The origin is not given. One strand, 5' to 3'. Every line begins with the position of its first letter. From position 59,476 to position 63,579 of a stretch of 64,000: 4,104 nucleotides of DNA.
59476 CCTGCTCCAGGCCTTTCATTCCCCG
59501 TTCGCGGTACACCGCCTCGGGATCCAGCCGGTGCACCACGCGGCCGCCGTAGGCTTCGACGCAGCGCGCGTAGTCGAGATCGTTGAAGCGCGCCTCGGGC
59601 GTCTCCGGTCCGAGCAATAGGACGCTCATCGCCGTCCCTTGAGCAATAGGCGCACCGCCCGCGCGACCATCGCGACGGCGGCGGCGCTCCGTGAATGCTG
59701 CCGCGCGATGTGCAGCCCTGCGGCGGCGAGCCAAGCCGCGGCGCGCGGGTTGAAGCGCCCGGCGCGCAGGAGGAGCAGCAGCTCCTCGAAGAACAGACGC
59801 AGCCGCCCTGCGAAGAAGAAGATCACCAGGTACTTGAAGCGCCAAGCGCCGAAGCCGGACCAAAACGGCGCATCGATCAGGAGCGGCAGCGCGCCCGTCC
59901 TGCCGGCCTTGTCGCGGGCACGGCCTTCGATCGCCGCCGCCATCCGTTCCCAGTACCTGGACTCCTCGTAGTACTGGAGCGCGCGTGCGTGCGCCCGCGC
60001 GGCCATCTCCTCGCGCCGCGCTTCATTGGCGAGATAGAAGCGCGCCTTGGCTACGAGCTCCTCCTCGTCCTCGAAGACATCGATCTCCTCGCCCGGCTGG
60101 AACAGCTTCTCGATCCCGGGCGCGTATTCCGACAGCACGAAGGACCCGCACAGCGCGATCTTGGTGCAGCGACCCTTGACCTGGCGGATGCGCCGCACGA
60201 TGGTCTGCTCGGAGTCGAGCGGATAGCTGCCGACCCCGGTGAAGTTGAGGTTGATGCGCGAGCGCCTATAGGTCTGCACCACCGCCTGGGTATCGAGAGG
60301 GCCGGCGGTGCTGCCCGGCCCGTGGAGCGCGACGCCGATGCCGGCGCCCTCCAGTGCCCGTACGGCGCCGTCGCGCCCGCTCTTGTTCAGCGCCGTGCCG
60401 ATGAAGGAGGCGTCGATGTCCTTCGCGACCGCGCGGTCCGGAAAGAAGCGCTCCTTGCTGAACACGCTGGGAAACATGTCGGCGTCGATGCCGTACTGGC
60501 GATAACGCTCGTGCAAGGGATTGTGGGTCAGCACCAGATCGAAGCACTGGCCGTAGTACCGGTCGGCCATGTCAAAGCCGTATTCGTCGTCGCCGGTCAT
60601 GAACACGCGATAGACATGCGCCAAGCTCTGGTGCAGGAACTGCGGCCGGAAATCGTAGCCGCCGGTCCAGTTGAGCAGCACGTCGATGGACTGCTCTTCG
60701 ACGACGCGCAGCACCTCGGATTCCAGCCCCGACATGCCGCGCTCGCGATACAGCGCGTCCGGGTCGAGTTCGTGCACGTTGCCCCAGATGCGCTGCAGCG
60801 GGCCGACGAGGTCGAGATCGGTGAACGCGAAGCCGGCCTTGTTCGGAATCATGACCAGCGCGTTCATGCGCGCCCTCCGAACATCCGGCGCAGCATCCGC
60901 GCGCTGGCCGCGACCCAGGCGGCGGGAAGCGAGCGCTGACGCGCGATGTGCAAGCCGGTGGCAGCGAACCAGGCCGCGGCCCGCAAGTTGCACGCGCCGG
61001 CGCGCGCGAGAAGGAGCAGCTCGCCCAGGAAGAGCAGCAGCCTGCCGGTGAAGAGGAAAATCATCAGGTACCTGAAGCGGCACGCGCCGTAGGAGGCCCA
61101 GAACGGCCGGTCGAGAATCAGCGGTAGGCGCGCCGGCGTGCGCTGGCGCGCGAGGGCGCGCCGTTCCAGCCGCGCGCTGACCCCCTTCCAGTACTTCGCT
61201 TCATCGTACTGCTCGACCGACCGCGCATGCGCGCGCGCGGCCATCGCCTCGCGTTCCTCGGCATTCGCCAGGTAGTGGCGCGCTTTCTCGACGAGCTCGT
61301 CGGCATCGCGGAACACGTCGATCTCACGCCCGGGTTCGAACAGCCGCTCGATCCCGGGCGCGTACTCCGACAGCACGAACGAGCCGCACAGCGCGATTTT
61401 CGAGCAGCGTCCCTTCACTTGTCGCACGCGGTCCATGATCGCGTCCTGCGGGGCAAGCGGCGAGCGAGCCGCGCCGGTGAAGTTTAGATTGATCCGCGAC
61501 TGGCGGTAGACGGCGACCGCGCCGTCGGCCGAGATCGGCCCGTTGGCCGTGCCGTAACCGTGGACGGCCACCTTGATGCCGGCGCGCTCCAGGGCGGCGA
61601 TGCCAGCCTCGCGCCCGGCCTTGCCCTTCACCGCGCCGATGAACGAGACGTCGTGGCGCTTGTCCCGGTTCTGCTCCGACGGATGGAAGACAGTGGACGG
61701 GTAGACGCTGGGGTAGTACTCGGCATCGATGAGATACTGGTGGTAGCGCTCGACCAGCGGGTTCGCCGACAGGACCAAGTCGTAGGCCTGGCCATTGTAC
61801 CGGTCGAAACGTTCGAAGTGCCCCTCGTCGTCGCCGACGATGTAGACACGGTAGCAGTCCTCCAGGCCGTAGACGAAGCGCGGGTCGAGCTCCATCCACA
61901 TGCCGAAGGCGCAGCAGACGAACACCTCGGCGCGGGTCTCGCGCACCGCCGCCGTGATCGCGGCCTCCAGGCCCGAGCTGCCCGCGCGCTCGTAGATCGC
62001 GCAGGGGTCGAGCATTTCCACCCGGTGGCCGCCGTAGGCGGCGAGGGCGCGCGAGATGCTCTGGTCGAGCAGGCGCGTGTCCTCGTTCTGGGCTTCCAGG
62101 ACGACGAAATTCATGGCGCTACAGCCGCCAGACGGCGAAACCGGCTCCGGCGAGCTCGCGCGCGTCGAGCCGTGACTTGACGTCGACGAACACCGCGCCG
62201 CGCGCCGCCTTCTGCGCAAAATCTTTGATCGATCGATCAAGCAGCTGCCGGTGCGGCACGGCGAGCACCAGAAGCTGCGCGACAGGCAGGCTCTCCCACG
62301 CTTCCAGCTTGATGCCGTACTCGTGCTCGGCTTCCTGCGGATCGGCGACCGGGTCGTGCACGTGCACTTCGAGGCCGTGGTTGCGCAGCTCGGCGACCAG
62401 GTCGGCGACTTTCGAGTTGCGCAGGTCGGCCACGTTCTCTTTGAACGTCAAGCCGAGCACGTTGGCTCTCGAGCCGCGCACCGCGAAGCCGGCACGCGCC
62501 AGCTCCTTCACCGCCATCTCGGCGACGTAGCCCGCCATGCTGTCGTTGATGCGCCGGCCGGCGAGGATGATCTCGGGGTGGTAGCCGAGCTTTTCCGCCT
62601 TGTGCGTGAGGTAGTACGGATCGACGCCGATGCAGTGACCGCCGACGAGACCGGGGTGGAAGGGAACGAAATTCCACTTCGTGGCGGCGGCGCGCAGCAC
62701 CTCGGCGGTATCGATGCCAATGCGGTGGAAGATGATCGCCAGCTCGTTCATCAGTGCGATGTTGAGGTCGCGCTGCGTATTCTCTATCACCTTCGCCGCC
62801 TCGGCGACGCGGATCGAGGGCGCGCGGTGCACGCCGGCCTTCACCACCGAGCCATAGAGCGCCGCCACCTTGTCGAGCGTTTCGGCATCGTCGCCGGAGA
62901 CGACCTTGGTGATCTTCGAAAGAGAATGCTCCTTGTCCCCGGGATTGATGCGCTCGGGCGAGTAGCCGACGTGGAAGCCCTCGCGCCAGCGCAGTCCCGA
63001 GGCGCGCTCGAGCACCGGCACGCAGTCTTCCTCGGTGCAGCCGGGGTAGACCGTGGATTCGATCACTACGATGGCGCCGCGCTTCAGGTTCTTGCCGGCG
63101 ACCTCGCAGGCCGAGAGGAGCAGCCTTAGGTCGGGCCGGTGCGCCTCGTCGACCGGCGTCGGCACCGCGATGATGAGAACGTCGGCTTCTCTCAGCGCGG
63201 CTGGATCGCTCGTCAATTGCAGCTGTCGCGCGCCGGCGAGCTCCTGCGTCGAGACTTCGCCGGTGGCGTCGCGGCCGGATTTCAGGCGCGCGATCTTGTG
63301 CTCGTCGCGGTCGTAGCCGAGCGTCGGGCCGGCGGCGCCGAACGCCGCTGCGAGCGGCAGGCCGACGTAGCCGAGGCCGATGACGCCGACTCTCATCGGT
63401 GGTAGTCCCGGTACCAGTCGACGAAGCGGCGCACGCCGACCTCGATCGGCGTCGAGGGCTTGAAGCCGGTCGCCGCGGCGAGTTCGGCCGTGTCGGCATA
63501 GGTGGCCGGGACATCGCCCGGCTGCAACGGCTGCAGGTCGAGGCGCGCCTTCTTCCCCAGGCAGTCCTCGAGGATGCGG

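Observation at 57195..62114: Four tandem, translationally coupled paralogs of a CgeB-like glycosyltransferase, three with a conserved hydrophobic-basic C-terminal tail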

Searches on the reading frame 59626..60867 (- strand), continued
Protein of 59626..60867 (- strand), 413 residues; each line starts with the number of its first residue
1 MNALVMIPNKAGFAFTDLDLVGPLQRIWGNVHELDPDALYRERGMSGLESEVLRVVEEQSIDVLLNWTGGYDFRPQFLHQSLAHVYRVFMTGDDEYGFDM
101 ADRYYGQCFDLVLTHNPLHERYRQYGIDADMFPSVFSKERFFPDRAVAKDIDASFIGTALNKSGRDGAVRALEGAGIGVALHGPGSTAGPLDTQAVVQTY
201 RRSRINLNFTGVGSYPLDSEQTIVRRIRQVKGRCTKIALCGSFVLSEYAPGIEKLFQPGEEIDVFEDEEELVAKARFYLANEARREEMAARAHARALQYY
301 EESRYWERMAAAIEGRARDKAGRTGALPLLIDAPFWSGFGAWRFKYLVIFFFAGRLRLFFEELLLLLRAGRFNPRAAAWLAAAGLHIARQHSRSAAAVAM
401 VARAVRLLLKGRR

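Call 37: find_encoding_contigs(protein=P0009, flank=10000, max_places=1)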
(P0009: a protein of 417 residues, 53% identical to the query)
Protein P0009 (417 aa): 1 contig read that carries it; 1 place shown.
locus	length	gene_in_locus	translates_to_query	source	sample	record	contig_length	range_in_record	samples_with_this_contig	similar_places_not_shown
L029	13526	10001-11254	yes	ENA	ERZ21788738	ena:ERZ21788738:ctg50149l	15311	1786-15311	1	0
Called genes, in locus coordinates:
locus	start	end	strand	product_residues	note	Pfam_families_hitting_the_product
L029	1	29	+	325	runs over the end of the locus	PF00248:Aldo_ket_red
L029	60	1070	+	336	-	PF01073:3Beta_HSD, PF01370:Epimerase, PF02719:Polysacc_synt_2, PF04321:RmlD_sub_bind (weak), PF16363:GDP_Man_Dehyd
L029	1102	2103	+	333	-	PF00288:GHMP_kinases_N, PF08544:GHMP_kinases_C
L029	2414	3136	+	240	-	PF13641:Glyco_tranf_2_3, PF00535:Glycos_transf_2, PF10111:Glyco_tranf_2_2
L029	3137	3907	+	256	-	PF13489:Methyltransf_23, PF08242:Methyltransf_12 (weak)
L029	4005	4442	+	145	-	-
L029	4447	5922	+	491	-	-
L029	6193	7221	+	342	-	PF05050:Methyltransf_21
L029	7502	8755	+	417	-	PF13524:Glyco_trans_1_2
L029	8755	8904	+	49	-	-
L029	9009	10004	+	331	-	PF13524:Glyco_trans_1_2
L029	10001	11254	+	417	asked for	PF13524:Glyco_trans_1_2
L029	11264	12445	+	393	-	PF13524:Glyco_trans_1_2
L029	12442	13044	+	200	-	-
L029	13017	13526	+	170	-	?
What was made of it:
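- One related locus (L029) has a split C-type copy of 49 + 331 aa (call 37).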

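Call 38: find_encoding_contigs(protein=P0010, flank=10000, max_places=1)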
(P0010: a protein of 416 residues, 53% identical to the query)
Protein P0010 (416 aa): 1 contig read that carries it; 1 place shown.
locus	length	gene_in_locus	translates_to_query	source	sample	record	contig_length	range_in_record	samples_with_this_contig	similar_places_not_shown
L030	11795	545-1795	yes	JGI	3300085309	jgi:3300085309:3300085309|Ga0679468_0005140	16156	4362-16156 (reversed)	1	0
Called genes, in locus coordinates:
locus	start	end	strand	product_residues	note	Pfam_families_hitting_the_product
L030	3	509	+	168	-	?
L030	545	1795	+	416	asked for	PF13524:Glyco_trans_1_2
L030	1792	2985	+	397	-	PF13524:Glyco_trans_1_2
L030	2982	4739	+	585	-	PF00664:ABC_membrane, PF00005:ABC_tran, PF02463:SMC_N (weak)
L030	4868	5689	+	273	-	PF13489:Methyltransf_23, PF08241:Methyltransf_11, PF08242:Methyltransf_12, PF13649:Methyltransf_25, PF13847:Methyltransf_31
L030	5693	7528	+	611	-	PF13522:GATase_6, PF13537:GATase_7, PF00733:Asn_synthase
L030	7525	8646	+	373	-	PF13439:Glyco_transf_4 (weak), PF00534:Glycos_transf_1, PF13692:Glyco_trans_1_4, PF13524:Glyco_trans_1_2 (weak)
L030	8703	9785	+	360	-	PF02350:Epimerase_2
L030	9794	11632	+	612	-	PF13727:CoA_binding_3 (weak), PF01073:3Beta_HSD (weak), PF01370:Epimerase, PF02719:Polysacc_synt_2, PF04321:RmlD_sub_bind, PF16363:GDP_Man_Dehyd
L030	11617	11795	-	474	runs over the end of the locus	PF00483:NTP_transferase, PF12804:NTP_transf_3 (faint), PF22640:ManC_GMP_beta-helix, PF01050:MannoseP_isomer, PF07883:Cupin_2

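Call 41: predict_structure(alignment_id=A2)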
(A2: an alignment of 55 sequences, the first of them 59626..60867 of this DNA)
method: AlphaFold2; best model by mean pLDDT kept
length: 413 residues; sequences in the alignment: 55
mean_pLDDT: 92.9   pTM: 0.90
mean pLDDT of the five models: 92.9, 92.4, 91.7, 91.5, 91.2
residues with pLDDT >= 90: 342; 70-90: 59; 50-70: 11; < 50: 1
segments of 3 or more residues with pLDDT < 50: none
pLDDT, mean of each block of 10 residues (from residue 1): 88 66 94 94 97 98 90 94 96 86 95 94 94 93 95 93 88 98 91 94 97 81 85 95 98 97 98 99 98 98 96 95 81 95 97 98 97 94 94 94 89 65
secondary structure, 60 per line:
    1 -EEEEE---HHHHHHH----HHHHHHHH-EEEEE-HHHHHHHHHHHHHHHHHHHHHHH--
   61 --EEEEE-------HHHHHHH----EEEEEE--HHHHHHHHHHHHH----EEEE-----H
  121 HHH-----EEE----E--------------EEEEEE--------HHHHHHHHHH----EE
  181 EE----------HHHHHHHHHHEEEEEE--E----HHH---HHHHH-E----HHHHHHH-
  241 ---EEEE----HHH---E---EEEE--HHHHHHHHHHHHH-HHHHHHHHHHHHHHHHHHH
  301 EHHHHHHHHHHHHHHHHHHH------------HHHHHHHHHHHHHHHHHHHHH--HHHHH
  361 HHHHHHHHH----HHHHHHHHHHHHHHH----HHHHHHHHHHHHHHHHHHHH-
elements in order: E2-6 H10-16 H21-28 E30-34 H36-58 E63-67 H75-81 E86-91 H94-106 E111-114 H120-123 E129-131 E151-156 H165-174 E179-182 H193-202 E203-208 H222-226 H233-239 E244-247 E262-265 H268-280 H282-300 H302-320 H333-353 H356-369 H374-388 H393-412
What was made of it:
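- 59626..60867 (-): Gene C, long-type glycosyltransferase (413 aa); ATGA overlap with D. AF2 model has pLDDT 92.9 and pTM 0.90 (call 41).
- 59629..59904 (-): C-terminal tail of C: four helices (residues 333-353, 356-369, 374-388, 393-412). High pLDDT, 94-98 over most of the tail (call 41).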

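Call 45: fold_search(model_id=the predicted structure, library=pdb)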
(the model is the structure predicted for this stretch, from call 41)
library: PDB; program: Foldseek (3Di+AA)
matches with E <= 10: 1371; with E <= 0.001: 271
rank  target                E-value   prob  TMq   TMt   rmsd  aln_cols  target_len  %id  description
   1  3mbo_F                2.3e-10  1.00  0.58  0.64   4.6       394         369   11  Crystal Structure of the Glycosyltransferase BaBshA bound with UDP and L-malate (released 2010-09-29)
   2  2jjm_A                1.2e-09  1.00  0.53  0.60   5.7       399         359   14  Crystal Structure of a family GT4 glycosyltransferase from Bacillus anthracis ORF BA1558. (released 2008-08-05)
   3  3mbo_D                1.3e-09  1.00  0.57  0.63   5.1       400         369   12  Crystal Structure of the Glycosyltransferase BaBshA bound with UDP and L-malate (released 2010-09-29)
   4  3mbo_E                1.6e-09  1.00  0.56  0.60   5.8       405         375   12  Crystal Structure of the Glycosyltransferase BaBshA bound with UDP and L-malate (released 2010-09-29)
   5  6tvp_A                2.0e-09  1.00  0.53  0.57   5.9       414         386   13  Structure of Mycobacterium smegmatis alpha-maltose-1-phosphate synthase GlgM (released 2020-04-22)
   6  3mbo_A                2.9e-09  1.00  0.58  0.64   4.8       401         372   12  Crystal Structure of the Glycosyltransferase BaBshA bound with UDP and L-malate (released 2010-09-29)
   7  3mbo_C                3.6e-09  1.00  0.57  0.63   5.1       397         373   12  Crystal Structure of the Glycosyltransferase BaBshA bound with UDP and L-malate (released 2010-09-29)
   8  3oka_A                4.0e-09  1.00  0.55  0.59   6.6       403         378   13  Crystal structure of Corynebacterium glutamicum PimB' in complex with GDP-Man (triclinic crystal form) (released 2010-09-15)
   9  6tvp_B                5.0e-09  1.00  0.54  0.57   5.9       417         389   12  Structure of Mycobacterium smegmatis alpha-maltose-1-phosphate synthase GlgM (released 2020-04-22)
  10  7fga_A                6.8e-09  1.00  0.53  0.63   5.2       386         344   12  Alpha-1,2-glucosyltransferase_UDP_sucrose_tll1591 (released 2022-06-01)
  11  7qsg_A                7.2e-09  1.00  0.57  0.61   5.2       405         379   12  Methylmannose polysaccharide mannosyltransferase from M. hassiacum (released 2023-01-25)
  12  3c48_B                7.2e-09  1.00  0.37  0.38  10.1       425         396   10  Structure of the retaining glycosyltransferase MshA: The first step in mycothiol biosynthesis. Organism: Corynebacteri (released 2008-03-25)
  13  3mbo_B                9.9e-09  1.00  0.59  0.65   4.9       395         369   12  Crystal Structure of the Glycosyltransferase BaBshA bound with UDP and L-malate (released 2010-09-29)
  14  6n1x                  1.2e-08  1.00  0.55  0.60   6.0       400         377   12  BshA from Staphylococcus aureus complexed with UDP and N-acetylglucosamine (released 2019-08-21)
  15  6d9t                  1.2e-08  1.00  0.55  0.60   6.1       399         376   12  BshA from Staphylococcus aureus complexed with UDP (released 2019-05-08)
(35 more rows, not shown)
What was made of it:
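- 59626..60867 (-): Foldseek best matches are GT4 enzymes BshA, BA1558, GlgM and PimB' (E 2e-10 to 4e-9, TM 0.53-0.59; call 45).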

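Call 49: search_solved_structures(query=A2, max_evalue=10, show_alignments=4)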
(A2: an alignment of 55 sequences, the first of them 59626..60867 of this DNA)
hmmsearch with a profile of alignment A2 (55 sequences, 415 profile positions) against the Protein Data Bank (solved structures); distinct sequences matched with E-value up to 10: 2.
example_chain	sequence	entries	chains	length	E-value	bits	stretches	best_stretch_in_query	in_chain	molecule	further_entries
9s6a_A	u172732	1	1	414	0.22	13.5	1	142-205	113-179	Glycoprotein 3-alpha-L-fucosyltransferase A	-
1qkr_A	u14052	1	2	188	0.73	11.8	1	333-407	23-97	VINCULIN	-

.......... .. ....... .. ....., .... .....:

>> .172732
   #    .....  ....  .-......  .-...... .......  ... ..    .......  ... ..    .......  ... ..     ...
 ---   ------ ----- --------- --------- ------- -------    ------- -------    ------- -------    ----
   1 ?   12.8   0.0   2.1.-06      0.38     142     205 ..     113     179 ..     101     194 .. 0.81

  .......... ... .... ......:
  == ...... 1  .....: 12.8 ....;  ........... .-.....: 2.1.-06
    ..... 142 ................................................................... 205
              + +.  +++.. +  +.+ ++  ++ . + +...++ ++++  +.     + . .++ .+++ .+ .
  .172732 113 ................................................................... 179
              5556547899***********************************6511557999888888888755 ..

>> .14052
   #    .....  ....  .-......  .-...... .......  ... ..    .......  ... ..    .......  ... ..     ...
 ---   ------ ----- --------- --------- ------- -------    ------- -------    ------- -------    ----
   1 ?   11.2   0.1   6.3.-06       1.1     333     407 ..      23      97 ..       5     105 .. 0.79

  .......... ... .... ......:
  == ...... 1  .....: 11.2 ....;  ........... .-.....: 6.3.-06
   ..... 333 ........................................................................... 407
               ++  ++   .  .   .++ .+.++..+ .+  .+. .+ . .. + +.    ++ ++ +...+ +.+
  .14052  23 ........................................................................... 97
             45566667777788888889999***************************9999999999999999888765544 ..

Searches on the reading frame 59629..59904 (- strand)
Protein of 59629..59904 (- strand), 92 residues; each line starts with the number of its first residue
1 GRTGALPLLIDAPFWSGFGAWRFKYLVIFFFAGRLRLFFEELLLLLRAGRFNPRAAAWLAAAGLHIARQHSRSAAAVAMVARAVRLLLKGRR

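Call 60: search_protein_representatives(alignment_id=A4)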
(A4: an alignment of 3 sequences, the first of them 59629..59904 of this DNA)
Query: 3 sequences, 92 profile positions. Proteins with E-value up to 0.001 (for the whole library): 8; up to 1e-10: 3; up to 1e-30: 1. The best 8 are listed.
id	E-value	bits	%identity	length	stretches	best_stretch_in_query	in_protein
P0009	2.1e-31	124.1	-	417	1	3-91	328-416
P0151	1.1e-28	115.4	-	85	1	10-92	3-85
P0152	8.2e-28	112.6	-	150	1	1-91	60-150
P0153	8.0e-09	51.7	-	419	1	6-75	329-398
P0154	5.4e-05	39.4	-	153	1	4-65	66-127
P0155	7.9e-05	38.9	-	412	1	3-62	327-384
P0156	1.0e-04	38.5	-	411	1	2-88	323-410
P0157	3.6e-04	36.8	-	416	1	5-65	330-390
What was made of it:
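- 59629..59904 (-): A tail profile finds only 8 representatives among 1.84 billion proteins; those of full length (411-419 aa) carry it at their C-terminus, and the other three are 85-153 aa fragments (call 60).
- The tail is family-specific and not a generic membrane anchor (call 60).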

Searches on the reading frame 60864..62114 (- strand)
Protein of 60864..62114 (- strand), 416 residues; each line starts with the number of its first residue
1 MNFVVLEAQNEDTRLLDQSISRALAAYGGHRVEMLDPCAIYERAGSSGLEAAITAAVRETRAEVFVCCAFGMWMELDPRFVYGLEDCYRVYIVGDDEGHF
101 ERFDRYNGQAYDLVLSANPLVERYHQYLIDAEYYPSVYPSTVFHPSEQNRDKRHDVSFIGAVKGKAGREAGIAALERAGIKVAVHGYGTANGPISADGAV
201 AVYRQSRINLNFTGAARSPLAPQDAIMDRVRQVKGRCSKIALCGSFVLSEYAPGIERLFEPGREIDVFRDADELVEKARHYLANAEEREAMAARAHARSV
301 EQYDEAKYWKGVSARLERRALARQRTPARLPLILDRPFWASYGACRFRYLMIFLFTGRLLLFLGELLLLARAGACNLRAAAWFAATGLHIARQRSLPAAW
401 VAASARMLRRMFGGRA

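Call 4: search_protein_families(library=pfam, proteins=[window:60864-62114:-], max_evalue=1)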
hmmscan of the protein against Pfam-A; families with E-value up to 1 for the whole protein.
window:60864-62114:- (416 aa): 1 family
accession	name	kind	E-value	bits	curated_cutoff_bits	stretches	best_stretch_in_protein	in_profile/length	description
PF13524.12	Glyco_trans_1_2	-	2.3e-25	89.7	25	1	172-304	6-134/144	Glycosyl transferase-like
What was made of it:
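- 60864..62114 (-): Gene D, long-type CgeB-like GT-B glycosyltransferase (416 aa), first of the array. PF13524 at 89.7 bits (call 4).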

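Call 5: search_protein_families(library=ncbifam, proteins=[window:60864-62114:-], max_evalue=1)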
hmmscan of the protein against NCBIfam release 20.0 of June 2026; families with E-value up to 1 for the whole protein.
window:60864-62114:- (416 aa): 1 family
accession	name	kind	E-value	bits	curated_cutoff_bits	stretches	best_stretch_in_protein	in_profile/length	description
NF038229.1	Glyco4_Geo_Pelo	equivalog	0.1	11.6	400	1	244-306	261-323/338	GPMC system family 4 glycosyltransferase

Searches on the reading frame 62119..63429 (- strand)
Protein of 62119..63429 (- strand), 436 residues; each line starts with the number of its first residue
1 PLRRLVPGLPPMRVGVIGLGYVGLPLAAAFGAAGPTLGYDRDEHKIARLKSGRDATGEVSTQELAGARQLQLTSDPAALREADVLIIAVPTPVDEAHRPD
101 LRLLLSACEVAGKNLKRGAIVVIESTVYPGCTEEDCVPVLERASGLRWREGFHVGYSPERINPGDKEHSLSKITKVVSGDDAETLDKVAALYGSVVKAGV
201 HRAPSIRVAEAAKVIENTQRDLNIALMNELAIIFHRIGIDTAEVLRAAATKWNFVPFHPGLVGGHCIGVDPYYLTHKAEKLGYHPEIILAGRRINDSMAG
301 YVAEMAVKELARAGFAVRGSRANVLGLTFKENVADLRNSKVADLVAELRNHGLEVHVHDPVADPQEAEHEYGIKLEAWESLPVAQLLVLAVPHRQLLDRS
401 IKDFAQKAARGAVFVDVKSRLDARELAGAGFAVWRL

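Call 9: search_protein_families(library=pfam, proteins=[window:62119-63429:-], max_evalue=0.001)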
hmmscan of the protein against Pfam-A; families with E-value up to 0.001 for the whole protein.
window:62119-63429:- (436 aa): 6 families
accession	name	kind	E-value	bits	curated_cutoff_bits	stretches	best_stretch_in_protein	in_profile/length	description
PF03721.20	UDPG_MGDP_dh_N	-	7.8e-34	117.3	27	1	12-186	1-181/187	UDP-glucose/GDP-mannose dehydrogenase family, NAD binding domain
PF00984.24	UDPG_MGDP_dh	-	6.5e-26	90.7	25.4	1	208-296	2-93/94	UDP-glucose/GDP-mannose dehydrogenase family, central domain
PF03720.21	UDPG_MGDP_dh_C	-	2.9e-21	76.2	30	1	324-422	2-102/103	UDP-glucose/GDP-mannose dehydrogenase family, UDP binding domain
PF03446.21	NAD_binding_2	-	2e-05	25.1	21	0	13-132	1-100/161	NAD binding domain of 6-phosphogluconate dehydrogenase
PF03807.23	F420_oxidored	-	0.00035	21.6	21.6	0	13-91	1-69/94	NADP oxidoreductase coenzyme F420-dependent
PF01210.29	NAD_Gly3P_dh_N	-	0.00058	20.3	23.1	0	14-92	2-80/158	NAD-dependent glycerol-3-phosphate dehydrogenase N-terminus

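Call 52: search_protein_families(library=ncbifam, proteins=[window:62119-63429:-], max_evalue=0.00001)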
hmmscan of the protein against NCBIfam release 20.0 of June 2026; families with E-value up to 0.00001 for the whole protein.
window:62119-63429:- (436 aa): 6 families
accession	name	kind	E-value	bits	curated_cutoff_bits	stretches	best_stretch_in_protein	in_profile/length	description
NF011729.0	PRK15182.1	equivalog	1.8e-136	455.3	592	1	11-423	6-418/425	Vi polysaccharide biosynthesis UDP-N-acetylglucosamine C-6 dehydrogenase TviB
TIGR03026.1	NDP-sugDHase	subfamily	9e-114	380.4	189.8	1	12-417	1-411/413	nucleotide sugar dehydrogenase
NF040825.1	UDPMaNacDH_Arch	equivalog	6.4e-63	213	750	1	12-364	1-353/418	UDP-N-acetyl-D-mannosamine dehydrogenase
NF008286.0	PRK11064.1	equivalog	1e-51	175.9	459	1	13-407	5-410/420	UDP-N-acetyl-D-mannosamine dehydrogenase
NF041297.1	UDPGDh_AglM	equivalog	1e-45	156.4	670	1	12-371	1-368/429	UDP-glucose 6-dehydrogenase AglM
NF047673.2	TeichurnBiosyTuaD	equivalog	2.2e-31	109.5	700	1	13-376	3-366/439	UDP-glucose 6-dehydrogenase TuaD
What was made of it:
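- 62119..63396 (-): TviB-like UDP-N-acetylhexosamine 6-dehydrogenase (425 aa), directly upstream of D. NF011729 at 455 bits (cut-off 592) and TIGR03026 at 380 bits (call 52).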
